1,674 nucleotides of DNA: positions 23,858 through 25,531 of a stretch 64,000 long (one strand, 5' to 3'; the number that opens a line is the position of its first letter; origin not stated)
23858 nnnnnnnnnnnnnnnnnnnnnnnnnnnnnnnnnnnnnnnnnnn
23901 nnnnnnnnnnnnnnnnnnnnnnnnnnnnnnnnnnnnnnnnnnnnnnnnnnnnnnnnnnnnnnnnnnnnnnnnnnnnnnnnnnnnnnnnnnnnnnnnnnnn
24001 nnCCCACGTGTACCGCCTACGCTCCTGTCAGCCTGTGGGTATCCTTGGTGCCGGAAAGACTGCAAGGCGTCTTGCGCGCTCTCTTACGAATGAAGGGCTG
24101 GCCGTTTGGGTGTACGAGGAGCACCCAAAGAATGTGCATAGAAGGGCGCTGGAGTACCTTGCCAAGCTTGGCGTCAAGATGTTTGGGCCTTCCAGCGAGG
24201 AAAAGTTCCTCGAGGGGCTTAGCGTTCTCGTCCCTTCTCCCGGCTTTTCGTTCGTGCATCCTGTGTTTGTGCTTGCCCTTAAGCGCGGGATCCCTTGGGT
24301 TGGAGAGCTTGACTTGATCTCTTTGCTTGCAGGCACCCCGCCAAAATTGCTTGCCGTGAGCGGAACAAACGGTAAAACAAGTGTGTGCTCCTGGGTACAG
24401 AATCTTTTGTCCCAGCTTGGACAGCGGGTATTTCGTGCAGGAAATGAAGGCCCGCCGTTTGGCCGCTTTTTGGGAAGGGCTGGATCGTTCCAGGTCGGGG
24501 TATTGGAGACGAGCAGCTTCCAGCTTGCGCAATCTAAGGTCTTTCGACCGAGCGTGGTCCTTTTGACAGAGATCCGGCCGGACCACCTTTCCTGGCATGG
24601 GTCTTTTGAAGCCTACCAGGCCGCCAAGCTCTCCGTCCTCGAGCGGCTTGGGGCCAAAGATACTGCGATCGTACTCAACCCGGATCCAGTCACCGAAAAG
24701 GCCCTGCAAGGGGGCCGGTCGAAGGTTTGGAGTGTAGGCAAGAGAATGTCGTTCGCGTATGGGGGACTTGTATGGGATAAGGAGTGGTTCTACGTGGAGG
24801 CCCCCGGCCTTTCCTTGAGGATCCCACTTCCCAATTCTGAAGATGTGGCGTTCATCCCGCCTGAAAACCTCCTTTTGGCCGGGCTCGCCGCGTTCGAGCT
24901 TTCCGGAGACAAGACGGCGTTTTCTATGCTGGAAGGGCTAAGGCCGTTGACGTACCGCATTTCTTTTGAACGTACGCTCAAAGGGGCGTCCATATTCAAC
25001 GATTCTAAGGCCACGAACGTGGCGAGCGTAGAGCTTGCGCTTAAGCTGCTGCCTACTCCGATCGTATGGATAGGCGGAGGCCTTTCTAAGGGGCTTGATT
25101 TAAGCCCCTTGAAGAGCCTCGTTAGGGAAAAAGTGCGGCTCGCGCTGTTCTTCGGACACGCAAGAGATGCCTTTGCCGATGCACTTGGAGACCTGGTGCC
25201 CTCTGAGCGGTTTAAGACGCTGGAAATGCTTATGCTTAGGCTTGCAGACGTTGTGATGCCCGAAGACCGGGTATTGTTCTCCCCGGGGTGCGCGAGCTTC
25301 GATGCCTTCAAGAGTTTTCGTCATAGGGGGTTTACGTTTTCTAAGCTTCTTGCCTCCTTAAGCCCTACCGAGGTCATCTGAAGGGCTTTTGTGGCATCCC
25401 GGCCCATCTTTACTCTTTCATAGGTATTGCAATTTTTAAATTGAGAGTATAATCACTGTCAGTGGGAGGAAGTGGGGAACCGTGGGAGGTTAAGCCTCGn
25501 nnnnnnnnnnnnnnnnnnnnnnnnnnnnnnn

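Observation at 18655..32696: Rearranged division/cell-wall cluster: rnpB upstream of rsmH, mraZ relocated to the ftsW slot, and ftsL/ftsI/ftsW/ftsQ absent from the cluster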

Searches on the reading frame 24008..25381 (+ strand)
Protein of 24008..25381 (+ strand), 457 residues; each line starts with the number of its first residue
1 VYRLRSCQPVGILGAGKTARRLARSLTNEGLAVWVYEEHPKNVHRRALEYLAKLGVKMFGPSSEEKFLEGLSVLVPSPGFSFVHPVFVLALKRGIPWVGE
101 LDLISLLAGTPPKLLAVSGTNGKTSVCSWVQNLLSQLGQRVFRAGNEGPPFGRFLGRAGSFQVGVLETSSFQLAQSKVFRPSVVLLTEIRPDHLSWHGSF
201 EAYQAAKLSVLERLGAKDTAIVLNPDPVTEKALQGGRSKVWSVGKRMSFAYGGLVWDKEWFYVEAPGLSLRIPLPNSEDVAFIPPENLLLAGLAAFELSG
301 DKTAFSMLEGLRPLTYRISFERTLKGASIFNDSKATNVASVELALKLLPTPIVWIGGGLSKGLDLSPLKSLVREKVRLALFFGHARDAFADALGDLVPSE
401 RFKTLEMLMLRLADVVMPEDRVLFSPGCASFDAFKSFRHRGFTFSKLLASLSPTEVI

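Call 4: search_protein_families(library=ncbifam, proteins=[window:24008-25381:+])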
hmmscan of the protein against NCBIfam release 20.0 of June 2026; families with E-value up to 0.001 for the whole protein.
window:24008-25381:+ (457 aa): 15 families
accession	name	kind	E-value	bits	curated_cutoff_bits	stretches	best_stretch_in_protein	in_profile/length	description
TIGR01087.1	murD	equivalog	3.1e-85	286.9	211.95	1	10-447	2-438/441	UDP-N-acetylmuramoyl-L-alanine--D-glutamate ligase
TIGR01085.1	murE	subfamily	3.5e-17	62.5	257.3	2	160-232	155-229/472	UDP-N-acetylmuramyl-tripeptide synthetase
TIGR01082.1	murC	equivalog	8.4e-16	58.1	335.1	1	10-235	5-222/449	UDP-N-acetylmuramate--L-alanine ligase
NF008896.0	PRK11929.1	equivalog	4e-15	54.7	1023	2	160-231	179-251/965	bifunctional UDP-N-acetylmuramoyl-L-alanyl-D-glutamate--2,6-diaminopimelate ligase MurE/UDP-N-acetylmuramoyl-tripeptide--D-alanyl-D-alanine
NF001124.0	PRK00139.1-2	equivalog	6.1e-13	48.3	476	2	164-233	180-251/500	UDP-N-acetylmuramoyl-L-alanyl-D-glutamate--2,6-diaminopimelate ligase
NF053645.1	pMurC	equivalog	1.8e-12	46.7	560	1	16-231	8-229/492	pseudomurein biosynthesis peptide ligase pMurC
TIGR01143.1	murF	subfamily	2.1e-12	46.7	288.6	1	110-350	72-320/418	UDP-N-acetylmuramoyl-tripeptide--D-alanyl-D-alanine ligase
NF001126.0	PRK00139.1-4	equivalog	1.4e-11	43.7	373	1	162-241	173-254/486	UDP-N-acetylmuramoyl-L-alanyl-D-glutamate--2,6-diaminopimelate ligase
NF053647.1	pMurD2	equivalog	1.3e-10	40.8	550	1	115-231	102-219/405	pseudomurein biosynthesis peptide ligase pMurD2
NF001123.0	PRK00139.1-1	equivalog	7.7e-09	34.7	586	1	162-235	176-250/493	UDP-N-acetylmuramoyl-L-alanyl-D-glutamate--2,6-diaminopimelate ligase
NF010628.0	PRK14022.1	equivalog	1.2e-05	24.2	536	0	166-226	184-244/483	UDP-N-acetylmuramoyl-L-alanyl-D-glutamate--L-lysine ligase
NF053646.1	pMurD1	equivalog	4.3e-05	22.4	610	1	12-211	5-216/465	pseudomurein biosynthesis peptide ligase pMurD1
NF011171.0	PRK14573.1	equivalog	6.8e-05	20.9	1015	1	46-216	40-203/809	bifunctional UDP-N-acetylmuramate--L-alanine ligase/D-alanine--D-alanine ligase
NF008041.0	PRK10773.1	equivalog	0.00043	19.1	551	1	111-228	99-222/453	UDP-N-acetylmuramoyl-tripeptide--D-alanyl-D-alanine ligase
NF008897.0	PRK11930.1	equivalog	0.00046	18.3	804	0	176-348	178-352/822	bifunctional UDP-N-acetylmuramoyl-tripeptide:D-alanyl-D-alanine ligase/alanine racemase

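Call 12: find_related_loci(query=window:24008-25381:+, collection=genome_contigs, flank=10000)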
Query window:24008-25381:+ (457 aa) in genome_contigs; peptide patterns used: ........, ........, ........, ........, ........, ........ (x = any residue, [..] = any of these).
600 stretches matched a pattern (row limit reached: there are more); 591 encode a relative of the query (tblastn E <= 1e-3); the best 80 are kept; 80 distinct loci.
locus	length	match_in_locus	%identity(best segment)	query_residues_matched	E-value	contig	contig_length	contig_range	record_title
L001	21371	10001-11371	94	1-457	0e+0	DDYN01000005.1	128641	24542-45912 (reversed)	MAG TPA_asm: Nitrospirae bacterium UBA2233 UBA2233_contig_1357, whole genome shotgun sequence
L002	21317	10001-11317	31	12-451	8e-58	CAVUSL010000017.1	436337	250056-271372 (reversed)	MAG: uncultured Acidobacteriota bacterium isolate MFD06085.bin.1.176 genome assembly, contig: contig_7826, whole genome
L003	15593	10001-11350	32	5-452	5e-58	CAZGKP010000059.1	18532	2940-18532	MAG TPA_asm: uncultured Candidatus Sumerlaeota bacterium isolate binchicken_co100_147 genome assembly, contig: NODE_4640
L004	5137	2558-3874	34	12-452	6e-57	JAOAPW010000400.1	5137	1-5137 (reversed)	MAG: Candidatus Acidiferrum typicum isolate RYN_24 scaffold_2005824, whole genome shotgun sequence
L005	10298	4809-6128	32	12-451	6e-57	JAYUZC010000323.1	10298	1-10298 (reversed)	MAG: Bacteroidota bacterium isolate GL139_UP_metabinner_9 GL139_UP_metabinner_9_322, whole genome shotgun sequence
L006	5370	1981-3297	32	12-451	9e-56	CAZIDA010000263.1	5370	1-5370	MAG TPA_asm: uncultured Acidobacteriota bacterium isolate SRP271791_co2_76 genome assembly, contig: NODE_4644_length_537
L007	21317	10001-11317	31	12-452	6e-54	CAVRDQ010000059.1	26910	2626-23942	MAG: uncultured Acidobacteriota bacterium isolate MFD04752.bin.1.81 genome assembly, contig: contig_176530, whole genome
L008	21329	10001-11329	33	8-452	4e-54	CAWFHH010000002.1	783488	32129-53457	MAG: uncultured Acidobacteriaceae bacterium isolate MFD02579.bin.1.50 genome assembly, contig: contig_16640, whole genom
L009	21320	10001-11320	29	12-452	8e-54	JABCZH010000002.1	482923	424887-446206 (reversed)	MAG: Acidobacteria bacterium isolate Inc-BW-C-12-M_MAG18 Ga0210394_10000011, whole genome shotgun sequence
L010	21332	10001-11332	31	12-456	1e-53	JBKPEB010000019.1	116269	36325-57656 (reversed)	MAG: Acidobacteriota bacterium isolate GB_EKS_MAG_00009 GB_EKS_000001836084, whole genome shotgun sequence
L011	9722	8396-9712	30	12-452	2e-53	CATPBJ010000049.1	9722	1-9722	MAG: uncultured Terriglobales bacterium isolate COA_Bin_12_5_1 genome assembly, contig: co_assembly_000000259759, whole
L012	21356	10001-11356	31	8-451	5e-53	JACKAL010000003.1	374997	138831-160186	MAG: Bdellovibrionaceae bacterium isolate HK-STAS-BDEL-4 HK-STAS-BDEL-4_3, whole genome shotgun sequence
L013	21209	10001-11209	34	51-452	8e-53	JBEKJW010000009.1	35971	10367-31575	MAG: Candidatus Acidiferrales bacterium isolate SPRUCE 332 SPRUCE_332_9, whole genome shotgun sequence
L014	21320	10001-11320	30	12-452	4e-52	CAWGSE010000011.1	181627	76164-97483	MAG: uncultured Acidobacteriota bacterium isolate MFD06085.bin.1.67 genome assembly, contig: contig_4311, whole genome s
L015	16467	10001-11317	32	12-452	5e-52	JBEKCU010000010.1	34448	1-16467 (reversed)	MAG: Candidatus Acidiferrales bacterium isolate SPRUCE 167 SPRUCE_167_10, whole genome shotgun sequence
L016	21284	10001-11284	33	12-451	1e-51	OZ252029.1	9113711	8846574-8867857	MAG: Bryobacterales bacterium isolate af10eb97-6721-4eea-95a9-6ff168b1dfda genome assembly, chromosome: 1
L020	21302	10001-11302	31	12-451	2e-51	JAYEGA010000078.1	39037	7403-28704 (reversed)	MAG: Thermodesulfobacteriota bacterium isolate MAG258 MAG258_78, whole genome shotgun sequence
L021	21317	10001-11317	31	12-452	5e-51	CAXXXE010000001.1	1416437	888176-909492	MAG: Desulfatiglandales bacterium isolate d5234fa8-f814-4557-af24-a28d4dae9633 genome assembly, contig: contig_1, whole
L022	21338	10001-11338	32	6-451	1e-50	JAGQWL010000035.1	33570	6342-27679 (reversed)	MAG: Bacteroidetes bacterium isolate HKST-UBA127 k127_225433, whole genome shotgun sequence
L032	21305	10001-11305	30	8-444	1e-49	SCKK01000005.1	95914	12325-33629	Candidatus Neomarinimicrobiota bacterium strain TS1B10-2 T1B10-2_66, whole genome shotgun sequence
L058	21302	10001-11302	29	10-444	2e-47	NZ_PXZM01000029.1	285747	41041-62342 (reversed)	Brevibacillus fortis strain NRRL NRS-1210 N1210_contig_29, whole genome shotgun sequence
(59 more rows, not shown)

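Call 37: search_protein_families(library=pfam, proteins=[L002:11642-12733:+, L012:11519-12607:+, L032:11344-12486:+, L058:11407-12501:+, L003:3506-5542:+, L013:3424-5478:+, L016:3807-5906:+, L020:16127-16990:+, L021:15928-16812:+, L022:15167-15913:+], max_evalue=0.00001)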
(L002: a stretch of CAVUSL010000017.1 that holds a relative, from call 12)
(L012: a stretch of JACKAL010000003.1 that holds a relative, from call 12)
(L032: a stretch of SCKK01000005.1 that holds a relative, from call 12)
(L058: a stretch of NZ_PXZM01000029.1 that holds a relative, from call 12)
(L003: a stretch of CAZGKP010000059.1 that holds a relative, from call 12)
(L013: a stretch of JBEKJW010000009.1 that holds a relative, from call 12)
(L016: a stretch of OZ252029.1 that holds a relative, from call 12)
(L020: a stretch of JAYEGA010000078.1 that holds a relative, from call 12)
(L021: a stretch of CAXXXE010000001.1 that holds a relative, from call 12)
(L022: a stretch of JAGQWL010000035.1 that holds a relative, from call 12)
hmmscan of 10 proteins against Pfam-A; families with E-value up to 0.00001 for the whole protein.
L002:11642-12733:+ (363 aa): 1 family
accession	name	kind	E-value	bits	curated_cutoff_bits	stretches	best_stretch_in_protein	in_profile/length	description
PF01098.24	FTSW_RODA_SPOVE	-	3.7e-111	372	26.4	1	10-362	3-354/356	Cell cycle protein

L012:11519-12607:+ (362 aa): 1 family
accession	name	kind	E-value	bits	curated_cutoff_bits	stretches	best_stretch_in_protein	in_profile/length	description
PF01098.24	FTSW_RODA_SPOVE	-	8.7e-100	334.6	26.4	1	11-360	5-354/356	Cell cycle protein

L032:11344-12486:+ (380 aa): 1 family
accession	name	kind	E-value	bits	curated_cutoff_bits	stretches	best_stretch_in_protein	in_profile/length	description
PF01098.24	FTSW_RODA_SPOVE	-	2.6e-89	300.1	26.4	1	14-367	3-355/356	Cell cycle protein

L058:11407-12501:+ (364 aa): 1 family
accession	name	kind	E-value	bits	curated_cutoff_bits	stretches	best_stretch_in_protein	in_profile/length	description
PF01098.24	FTSW_RODA_SPOVE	-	6.7e-120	400.8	26.4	1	12-363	3-354/356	Cell cycle protein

L003:3506-5542:+ (678 aa): 2 families
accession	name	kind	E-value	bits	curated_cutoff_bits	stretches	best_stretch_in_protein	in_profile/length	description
PF00905.27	Transpeptidase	-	6.8e-64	216.4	22.1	1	273-577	1-298/299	Penicillin binding protein transpeptidase domain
PF03717.20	PBP_dimer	-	1.3e-16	62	24.4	1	74-215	2-162/180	Penicillin-binding Protein dimerisation domain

L013:3424-5478:+ (684 aa): 3 families
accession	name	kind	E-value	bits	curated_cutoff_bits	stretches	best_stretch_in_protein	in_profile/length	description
PF00905.27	Transpeptidase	-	7.1e-72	242.6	22.1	1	238-543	1-298/299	Penicillin binding protein transpeptidase domain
PF03717.20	PBP_dimer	-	4.9e-23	82.9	24.4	1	53-192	2-171/180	Penicillin-binding Protein dimerisation domain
PF03793.24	PASTA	-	3.4e-10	40.2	23.2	1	615-668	1-62/64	PASTA domain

L016:3807-5906:+ (699 aa): 2 families
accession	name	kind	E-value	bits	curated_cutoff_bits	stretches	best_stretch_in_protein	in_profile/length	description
PF00905.27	Transpeptidase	-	3.2e-77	260.1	22.1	1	248-556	1-298/299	Penicillin binding protein transpeptidase domain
PF03717.20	PBP_dimer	-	1.7e-15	58.3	24.4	1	63-204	2-174/180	Penicillin-binding Protein dimerisation domain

L020:16127-16990:+ (287 aa): 2 families
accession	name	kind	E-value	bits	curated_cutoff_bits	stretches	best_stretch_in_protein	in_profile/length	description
PF08478.15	POTRA_1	-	9.3e-17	61.5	23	1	76-144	1-69/69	POTRA domain, FtsQ-type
PF03799.20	FtsQ_DivIB_C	-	3.9e-10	41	21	1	148-268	1-113/114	Cell division protein FtsQ/DivIB, C-terminal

L021:15928-16812:+ (294 aa): 1 family
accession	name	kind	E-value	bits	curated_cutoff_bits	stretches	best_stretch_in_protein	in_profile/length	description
PF08478.15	POTRA_1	-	4.8e-12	46.4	23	1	84-149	2-67/69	POTRA domain, FtsQ-type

L022:15167-15913:+ (248 aa): 2 families
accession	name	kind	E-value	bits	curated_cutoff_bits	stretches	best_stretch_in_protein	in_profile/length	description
PF08478.15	POTRA_1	-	5.1e-11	43.2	23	1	38-104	3-69/69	POTRA domain, FtsQ-type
PF03799.20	FtsQ_DivIB_C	-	4.3e-07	31.2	21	1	158-240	37-114/114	Cell division protein FtsQ/DivIB, C-terminal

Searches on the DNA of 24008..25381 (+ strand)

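Call 28: search_rna_families(sources=[L001, L081, L085], threshold=gathering)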
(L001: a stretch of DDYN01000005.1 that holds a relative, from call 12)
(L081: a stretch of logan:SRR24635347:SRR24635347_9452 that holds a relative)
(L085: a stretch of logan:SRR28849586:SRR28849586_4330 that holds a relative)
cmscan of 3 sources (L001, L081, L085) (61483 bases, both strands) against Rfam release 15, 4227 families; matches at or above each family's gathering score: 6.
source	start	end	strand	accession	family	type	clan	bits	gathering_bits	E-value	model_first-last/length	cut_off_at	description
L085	3153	3521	+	RF00010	RNaseP_bact_a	Gene; ribozyme;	CL00002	275.7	100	5.8e-89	1-367/367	no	Bacterial RNase P class A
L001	4648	5016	+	RF00010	RNaseP_bact_a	Gene; ribozyme;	CL00002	275.3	100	8.2e-89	1-367/367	no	Bacterial RNase P class A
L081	2377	2745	+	RF00010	RNaseP_bact_a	Gene; ribozyme;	CL00002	274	100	2.2e-88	1-367/367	no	Bacterial RNase P class A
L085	2190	2262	+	RF00005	tRNA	Gene; tRNA;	CL00001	67.8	29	1.2e-12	1-71/71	no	tRNA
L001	3679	3751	+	RF00005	tRNA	Gene; tRNA;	CL00001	66.7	29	2.4e-12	1-71/71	no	tRNA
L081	1393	1465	+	RF00005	tRNA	Gene; tRNA;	CL00001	66.7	29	2.5e-12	1-71/71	no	tRNA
